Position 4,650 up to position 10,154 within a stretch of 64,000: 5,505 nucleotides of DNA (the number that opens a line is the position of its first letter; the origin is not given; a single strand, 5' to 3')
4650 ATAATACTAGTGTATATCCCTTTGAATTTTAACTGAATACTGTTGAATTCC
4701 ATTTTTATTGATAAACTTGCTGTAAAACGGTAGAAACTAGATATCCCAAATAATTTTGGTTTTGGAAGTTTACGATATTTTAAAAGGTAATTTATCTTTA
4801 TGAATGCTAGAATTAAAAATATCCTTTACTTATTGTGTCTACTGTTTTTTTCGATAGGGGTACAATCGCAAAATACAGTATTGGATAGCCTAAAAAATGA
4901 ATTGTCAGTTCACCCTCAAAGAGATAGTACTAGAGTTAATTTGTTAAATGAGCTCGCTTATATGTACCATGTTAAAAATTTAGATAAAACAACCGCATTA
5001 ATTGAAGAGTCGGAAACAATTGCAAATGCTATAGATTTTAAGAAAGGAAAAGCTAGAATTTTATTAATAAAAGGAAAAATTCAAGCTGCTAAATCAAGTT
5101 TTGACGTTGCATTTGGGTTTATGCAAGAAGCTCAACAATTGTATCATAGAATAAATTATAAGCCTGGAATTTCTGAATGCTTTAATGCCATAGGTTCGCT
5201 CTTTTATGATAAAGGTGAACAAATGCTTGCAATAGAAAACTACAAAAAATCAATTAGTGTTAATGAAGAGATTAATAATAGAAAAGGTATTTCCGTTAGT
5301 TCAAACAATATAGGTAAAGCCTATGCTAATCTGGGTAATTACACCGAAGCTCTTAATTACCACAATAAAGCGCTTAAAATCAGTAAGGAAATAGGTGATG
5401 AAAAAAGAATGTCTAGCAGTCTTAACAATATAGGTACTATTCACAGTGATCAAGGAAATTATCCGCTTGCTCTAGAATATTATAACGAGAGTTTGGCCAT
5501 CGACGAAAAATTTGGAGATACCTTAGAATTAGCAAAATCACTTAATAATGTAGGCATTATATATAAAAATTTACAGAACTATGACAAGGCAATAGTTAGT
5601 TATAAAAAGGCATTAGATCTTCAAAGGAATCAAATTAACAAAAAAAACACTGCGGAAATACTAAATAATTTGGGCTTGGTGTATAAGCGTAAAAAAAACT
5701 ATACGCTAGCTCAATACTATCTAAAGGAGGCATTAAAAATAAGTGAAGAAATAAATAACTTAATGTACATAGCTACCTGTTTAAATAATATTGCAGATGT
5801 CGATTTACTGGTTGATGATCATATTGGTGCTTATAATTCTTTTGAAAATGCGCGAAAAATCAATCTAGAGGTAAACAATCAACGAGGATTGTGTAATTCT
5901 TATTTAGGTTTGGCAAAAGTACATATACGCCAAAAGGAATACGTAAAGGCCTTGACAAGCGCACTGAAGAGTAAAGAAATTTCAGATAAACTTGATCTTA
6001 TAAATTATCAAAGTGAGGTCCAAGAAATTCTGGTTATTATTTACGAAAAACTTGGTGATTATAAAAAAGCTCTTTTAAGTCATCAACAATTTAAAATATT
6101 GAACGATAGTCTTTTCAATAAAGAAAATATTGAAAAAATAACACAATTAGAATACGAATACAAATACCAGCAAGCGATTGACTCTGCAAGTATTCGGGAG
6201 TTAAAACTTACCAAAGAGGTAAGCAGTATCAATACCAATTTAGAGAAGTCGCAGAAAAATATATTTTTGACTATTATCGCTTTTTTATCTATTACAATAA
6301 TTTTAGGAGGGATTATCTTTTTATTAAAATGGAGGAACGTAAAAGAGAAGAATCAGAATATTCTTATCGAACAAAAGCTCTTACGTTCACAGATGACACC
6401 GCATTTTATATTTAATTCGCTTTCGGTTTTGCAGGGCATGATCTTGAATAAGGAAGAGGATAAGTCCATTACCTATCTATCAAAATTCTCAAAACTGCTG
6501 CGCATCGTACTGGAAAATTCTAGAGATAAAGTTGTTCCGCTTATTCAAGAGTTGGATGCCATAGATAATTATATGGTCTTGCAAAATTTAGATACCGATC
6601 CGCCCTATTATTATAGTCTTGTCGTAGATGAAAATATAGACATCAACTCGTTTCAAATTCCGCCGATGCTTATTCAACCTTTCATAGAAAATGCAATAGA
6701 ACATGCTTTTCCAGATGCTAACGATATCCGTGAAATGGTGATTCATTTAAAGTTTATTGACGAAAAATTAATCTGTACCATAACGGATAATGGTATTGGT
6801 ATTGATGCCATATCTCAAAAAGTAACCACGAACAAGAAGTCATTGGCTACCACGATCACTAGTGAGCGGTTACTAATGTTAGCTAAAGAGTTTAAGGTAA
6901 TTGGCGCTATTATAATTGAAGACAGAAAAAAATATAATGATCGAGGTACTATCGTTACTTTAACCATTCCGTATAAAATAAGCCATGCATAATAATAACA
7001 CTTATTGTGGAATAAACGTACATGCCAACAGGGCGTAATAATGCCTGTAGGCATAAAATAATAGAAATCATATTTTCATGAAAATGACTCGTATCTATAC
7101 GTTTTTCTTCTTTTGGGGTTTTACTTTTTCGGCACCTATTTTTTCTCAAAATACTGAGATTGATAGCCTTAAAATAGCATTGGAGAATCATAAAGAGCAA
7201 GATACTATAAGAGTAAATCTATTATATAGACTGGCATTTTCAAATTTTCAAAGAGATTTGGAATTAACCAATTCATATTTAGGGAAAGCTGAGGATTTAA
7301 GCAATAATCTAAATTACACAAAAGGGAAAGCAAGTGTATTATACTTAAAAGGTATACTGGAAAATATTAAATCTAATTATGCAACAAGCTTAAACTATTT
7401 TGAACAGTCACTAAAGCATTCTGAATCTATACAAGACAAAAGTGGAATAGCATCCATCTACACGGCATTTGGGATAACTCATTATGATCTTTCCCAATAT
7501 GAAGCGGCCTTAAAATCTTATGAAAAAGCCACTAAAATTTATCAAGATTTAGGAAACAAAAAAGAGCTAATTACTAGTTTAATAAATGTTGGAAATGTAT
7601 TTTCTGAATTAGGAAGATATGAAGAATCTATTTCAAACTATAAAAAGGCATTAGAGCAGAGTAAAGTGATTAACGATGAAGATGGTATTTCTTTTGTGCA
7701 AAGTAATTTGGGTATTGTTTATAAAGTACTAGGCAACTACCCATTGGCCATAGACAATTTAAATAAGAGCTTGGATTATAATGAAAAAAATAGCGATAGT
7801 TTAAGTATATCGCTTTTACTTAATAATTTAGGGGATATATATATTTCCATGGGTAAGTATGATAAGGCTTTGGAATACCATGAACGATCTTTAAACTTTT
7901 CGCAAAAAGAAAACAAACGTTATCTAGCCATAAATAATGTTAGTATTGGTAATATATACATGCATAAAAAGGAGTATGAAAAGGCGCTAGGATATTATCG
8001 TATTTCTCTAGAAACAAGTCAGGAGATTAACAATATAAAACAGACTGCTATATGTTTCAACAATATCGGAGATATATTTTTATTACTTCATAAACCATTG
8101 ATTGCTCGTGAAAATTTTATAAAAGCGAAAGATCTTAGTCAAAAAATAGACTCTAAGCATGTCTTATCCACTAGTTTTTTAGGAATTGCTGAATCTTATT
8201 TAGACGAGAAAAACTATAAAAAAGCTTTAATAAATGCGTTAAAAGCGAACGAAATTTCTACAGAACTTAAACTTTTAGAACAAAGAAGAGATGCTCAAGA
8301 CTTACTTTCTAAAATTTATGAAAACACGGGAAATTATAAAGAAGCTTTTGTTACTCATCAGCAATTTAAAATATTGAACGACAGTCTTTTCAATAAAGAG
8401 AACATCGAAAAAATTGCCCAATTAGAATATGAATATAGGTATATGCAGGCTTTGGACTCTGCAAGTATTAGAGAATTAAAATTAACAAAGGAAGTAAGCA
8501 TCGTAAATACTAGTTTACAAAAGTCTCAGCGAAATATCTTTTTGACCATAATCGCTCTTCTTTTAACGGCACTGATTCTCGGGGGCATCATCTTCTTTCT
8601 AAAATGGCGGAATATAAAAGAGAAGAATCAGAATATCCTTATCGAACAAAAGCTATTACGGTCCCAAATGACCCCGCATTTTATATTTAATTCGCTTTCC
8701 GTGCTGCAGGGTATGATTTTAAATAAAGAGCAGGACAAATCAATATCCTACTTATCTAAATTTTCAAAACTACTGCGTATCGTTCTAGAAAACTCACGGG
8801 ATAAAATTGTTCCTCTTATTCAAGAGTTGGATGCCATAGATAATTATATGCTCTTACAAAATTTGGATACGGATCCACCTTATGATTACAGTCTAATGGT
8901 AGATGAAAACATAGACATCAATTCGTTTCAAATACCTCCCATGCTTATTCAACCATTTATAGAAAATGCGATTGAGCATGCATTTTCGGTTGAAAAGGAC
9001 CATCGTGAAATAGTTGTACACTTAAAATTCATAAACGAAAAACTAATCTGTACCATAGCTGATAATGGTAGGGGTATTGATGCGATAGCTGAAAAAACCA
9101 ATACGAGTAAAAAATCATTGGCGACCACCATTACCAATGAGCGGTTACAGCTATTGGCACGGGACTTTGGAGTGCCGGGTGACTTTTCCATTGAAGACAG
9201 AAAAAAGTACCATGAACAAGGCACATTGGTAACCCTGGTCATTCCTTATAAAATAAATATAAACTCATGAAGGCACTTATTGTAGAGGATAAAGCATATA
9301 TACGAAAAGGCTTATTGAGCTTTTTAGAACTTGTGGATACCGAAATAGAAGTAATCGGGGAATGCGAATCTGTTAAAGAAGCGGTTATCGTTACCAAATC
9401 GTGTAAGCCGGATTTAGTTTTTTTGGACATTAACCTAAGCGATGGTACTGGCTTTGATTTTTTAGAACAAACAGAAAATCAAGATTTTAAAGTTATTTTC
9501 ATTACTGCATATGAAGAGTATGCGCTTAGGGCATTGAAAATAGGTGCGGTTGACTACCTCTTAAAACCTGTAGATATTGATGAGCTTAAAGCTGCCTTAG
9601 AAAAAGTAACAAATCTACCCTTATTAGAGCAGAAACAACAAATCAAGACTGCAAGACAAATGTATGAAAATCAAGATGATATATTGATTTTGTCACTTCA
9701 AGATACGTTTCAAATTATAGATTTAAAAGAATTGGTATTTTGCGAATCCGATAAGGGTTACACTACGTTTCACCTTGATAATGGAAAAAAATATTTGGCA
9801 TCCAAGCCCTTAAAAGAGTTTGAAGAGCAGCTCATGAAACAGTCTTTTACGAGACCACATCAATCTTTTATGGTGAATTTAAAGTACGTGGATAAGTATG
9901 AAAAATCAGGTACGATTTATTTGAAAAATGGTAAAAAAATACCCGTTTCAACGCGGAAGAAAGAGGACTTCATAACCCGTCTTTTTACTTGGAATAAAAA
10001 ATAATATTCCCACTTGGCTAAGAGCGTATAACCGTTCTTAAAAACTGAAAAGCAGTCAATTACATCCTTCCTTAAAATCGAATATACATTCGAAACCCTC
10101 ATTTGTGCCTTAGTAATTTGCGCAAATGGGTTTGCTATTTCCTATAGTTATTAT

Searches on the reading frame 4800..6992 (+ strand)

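Call 38: search_protein_families(library=pfam, proteins=[window:4800-6992:+])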
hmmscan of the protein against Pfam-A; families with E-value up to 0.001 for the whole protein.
window:4800-6992:+ (730 aa): 15 families
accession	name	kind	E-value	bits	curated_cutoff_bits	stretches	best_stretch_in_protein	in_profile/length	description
PF13424.12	TPR_12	-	1.5e-45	153.7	30.1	3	168-237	6-77/77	Tetratricopeptide repeat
PF00515.34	TPR_1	-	3e-35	119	27.8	4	245-277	1-33/34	Tetratricopeptide repeat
PF07719.23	TPR_2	-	1.1e-28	97.3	27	3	245-277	1-33/34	Tetratricopeptide repeat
PF13181.12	TPR_8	-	3.9e-24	83.1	25.7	2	245-277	1-33/34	Tetratricopeptide repeat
PF13374.12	TPR_10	-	3.9e-23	81.2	27.5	3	284-318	1-35/42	Tetratricopeptide repeat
PF06580.19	His_kinase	-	2.8e-18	66.4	25.2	1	524-597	2-75/81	Histidine kinase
PF13176.12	TPR_7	-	1.6e-16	59.4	27.9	0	170-200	4-34/36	Tetratricopeptide repeat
PF24885.1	TPR_NPHP3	-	8.2e-13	48.7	100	2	156-284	90-222/239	Nephrocystin-3 TPR domain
PF13414.12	TPR_11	-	2.6e-10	40.3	26.8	1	254-298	3-41/42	TPR repeat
PF13432.12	TPR_16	-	3.3e-09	37.5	32.7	0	171-235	3-61/65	Tetratricopeptide repeat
PF13428.12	TPR_14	-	3.6e-07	30.7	23.5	0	172-194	8-30/44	Tetratricopeptide repeat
PF14938.12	SNAP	-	4.5e-07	30.1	25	0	252-385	42-175/282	Soluble NSF attachment protein, SNAP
PF17874.7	TPR_MalT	-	7.1e-07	29.2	45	0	175-399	11-235/336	MalT-like TPR region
PF13431.12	TPR_17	-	1.1e-05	25.7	24.4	0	282-305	11-33/34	Tetratricopeptide repeat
PF02518.31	HATPase_c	-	1.5e-05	25.8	26.4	1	624-726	9-110/111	Histidine kinase-, DNA gyrase B-, and HSP90-like ATPase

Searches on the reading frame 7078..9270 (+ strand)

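Call 38: search_protein_families(library=pfam, proteins=[window:7078-9270:+])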
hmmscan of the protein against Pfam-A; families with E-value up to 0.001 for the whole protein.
window:7078-9270:+ (730 aa): 20 families
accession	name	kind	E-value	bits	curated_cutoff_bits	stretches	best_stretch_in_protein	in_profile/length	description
PF13424.12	TPR_12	-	7.6e-47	157.8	30.1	4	207-276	5-76/77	Tetratricopeptide repeat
PF00515.34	TPR_1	-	8e-33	111.4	27.8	3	247-272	3-28/34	Tetratricopeptide repeat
PF07719.23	TPR_2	-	1.4e-28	97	27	0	247-272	3-28/34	Tetratricopeptide repeat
PF13374.12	TPR_10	-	5.5e-20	71.1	27.5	1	248-277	5-34/42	Tetratricopeptide repeat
PF13176.12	TPR_7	-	1.5e-19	68.8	27.9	1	248-273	2-27/36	Tetratricopeptide repeat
PF13181.12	TPR_8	-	2.8e-19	68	25.7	1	248-273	4-29/34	Tetratricopeptide repeat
PF06580.19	His_kinase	-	4.5e-18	65.7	25.2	1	523-596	2-75/81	Histidine kinase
PF13414.12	TPR_11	-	1.6e-12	47.4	26.8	1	172-194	1-23/42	TPR repeat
PF10602.15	RPN7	-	2.9e-08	34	29.6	1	93-194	4-105/174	26S proteasome subunit RPN7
PF13432.12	TPR_16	-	2e-07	31.7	32.7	0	211-269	3-55/65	Tetratricopeptide repeat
PF14938.12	SNAP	-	2.9e-07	30.7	25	0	134-195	124-185/282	Soluble NSF attachment protein, SNAP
PF13428.12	TPR_14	-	1.5e-06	28.7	23.5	0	250-272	6-28/44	Tetratricopeptide repeat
PF24885.1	TPR_NPHP3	-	8.9e-06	25.7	100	0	97-195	74-171/239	Nephrocystin-3 TPR domain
PF13431.12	TPR_17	-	1.6e-05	25.2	24.4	0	245-266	13-34/34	Tetratricopeptide repeat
PF12968.13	DUF3856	-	2.1e-05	24.9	27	0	178-237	22-87/143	Domain of Unknown Function (DUF3856)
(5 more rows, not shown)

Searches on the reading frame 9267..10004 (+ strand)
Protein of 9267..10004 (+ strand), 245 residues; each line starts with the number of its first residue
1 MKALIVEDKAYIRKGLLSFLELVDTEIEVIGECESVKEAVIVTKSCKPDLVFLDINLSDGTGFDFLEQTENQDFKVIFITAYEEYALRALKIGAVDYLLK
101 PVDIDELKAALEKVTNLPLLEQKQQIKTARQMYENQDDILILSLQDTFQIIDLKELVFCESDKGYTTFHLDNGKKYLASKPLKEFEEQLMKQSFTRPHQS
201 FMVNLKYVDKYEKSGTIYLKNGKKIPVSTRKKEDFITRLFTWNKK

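Call 38: search_protein_families(library=pfam, proteins=[window:9267-10004:+])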
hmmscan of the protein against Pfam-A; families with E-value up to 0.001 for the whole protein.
window:9267-10004:+ (245 aa): 2 families
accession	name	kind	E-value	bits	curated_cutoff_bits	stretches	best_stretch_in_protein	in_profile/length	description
PF00072.30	Response_reg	-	7.1e-23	81.3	30.2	1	4-111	2-110/111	Response regulator receiver domain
PF04397.21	LytTR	-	1.9e-20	73.3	22.6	1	150-236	5-94/98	LytTr DNA-binding domain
